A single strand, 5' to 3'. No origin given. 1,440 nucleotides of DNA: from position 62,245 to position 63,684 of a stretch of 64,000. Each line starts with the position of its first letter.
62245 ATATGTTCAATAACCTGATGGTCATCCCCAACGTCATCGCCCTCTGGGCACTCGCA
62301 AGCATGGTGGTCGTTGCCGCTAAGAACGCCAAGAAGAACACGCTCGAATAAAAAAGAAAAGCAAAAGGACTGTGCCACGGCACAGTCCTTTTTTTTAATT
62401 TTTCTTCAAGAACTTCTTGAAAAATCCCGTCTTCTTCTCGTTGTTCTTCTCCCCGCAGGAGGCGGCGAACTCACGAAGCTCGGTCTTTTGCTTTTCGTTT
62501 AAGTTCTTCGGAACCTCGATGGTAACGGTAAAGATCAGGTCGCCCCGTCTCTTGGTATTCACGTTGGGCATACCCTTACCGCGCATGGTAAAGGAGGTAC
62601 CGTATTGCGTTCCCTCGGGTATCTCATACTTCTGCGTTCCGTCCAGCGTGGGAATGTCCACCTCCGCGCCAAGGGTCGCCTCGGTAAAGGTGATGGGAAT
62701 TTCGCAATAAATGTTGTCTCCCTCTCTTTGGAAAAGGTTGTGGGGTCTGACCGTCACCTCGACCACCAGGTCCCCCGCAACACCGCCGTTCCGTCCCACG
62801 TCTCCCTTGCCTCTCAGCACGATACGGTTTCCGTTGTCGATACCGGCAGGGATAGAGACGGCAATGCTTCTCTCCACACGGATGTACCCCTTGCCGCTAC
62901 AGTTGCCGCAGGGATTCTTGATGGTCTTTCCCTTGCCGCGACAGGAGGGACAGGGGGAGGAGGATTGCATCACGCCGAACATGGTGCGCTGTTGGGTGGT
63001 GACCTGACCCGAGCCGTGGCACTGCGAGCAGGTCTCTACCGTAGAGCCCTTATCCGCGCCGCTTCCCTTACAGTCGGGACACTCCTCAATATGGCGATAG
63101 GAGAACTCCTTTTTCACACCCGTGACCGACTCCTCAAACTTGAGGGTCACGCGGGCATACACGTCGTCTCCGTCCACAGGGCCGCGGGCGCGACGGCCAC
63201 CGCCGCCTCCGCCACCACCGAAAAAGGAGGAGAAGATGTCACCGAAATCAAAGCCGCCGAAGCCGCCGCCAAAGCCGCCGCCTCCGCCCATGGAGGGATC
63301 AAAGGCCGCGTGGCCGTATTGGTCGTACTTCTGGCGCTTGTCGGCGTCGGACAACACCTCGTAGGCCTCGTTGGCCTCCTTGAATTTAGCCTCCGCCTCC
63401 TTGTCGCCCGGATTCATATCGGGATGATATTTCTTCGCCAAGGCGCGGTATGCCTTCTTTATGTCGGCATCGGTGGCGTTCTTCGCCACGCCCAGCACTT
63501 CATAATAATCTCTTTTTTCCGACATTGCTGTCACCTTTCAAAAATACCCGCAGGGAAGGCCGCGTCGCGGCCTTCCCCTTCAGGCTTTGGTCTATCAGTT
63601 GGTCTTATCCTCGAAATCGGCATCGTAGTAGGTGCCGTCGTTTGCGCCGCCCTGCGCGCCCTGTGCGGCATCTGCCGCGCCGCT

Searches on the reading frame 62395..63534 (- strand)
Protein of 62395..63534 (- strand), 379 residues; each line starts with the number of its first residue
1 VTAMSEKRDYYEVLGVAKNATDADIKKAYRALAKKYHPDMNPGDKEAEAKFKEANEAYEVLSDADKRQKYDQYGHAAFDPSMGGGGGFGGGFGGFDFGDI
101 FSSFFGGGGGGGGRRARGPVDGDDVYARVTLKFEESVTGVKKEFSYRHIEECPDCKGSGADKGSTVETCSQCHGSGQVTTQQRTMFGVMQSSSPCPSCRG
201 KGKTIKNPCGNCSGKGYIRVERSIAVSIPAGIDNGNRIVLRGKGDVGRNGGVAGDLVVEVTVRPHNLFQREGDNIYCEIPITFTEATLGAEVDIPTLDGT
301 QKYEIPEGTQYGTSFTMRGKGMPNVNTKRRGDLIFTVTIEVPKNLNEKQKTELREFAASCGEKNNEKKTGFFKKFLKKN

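Call 61: search_protein_families(library=pfam, proteins=[window:62395-63534:-], max_evalue=0.00001)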
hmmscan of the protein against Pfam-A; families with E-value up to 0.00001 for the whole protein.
window:62395-63534:- (379 aa): 3 families
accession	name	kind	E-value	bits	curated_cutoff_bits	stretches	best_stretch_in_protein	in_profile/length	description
PF01556.23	DnaJ_C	-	4.2e-50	170.2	26.6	1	127-342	3-152/152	DnaJ C terminal domain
PF00226.36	DnaJ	-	1.6e-28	99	27.8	1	9-71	1-63/63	DnaJ domain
PF00684.25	DnaJ_CXXCXGXG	-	4.6e-18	65.7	32.7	1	152-216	1-65/65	DnaJ central domain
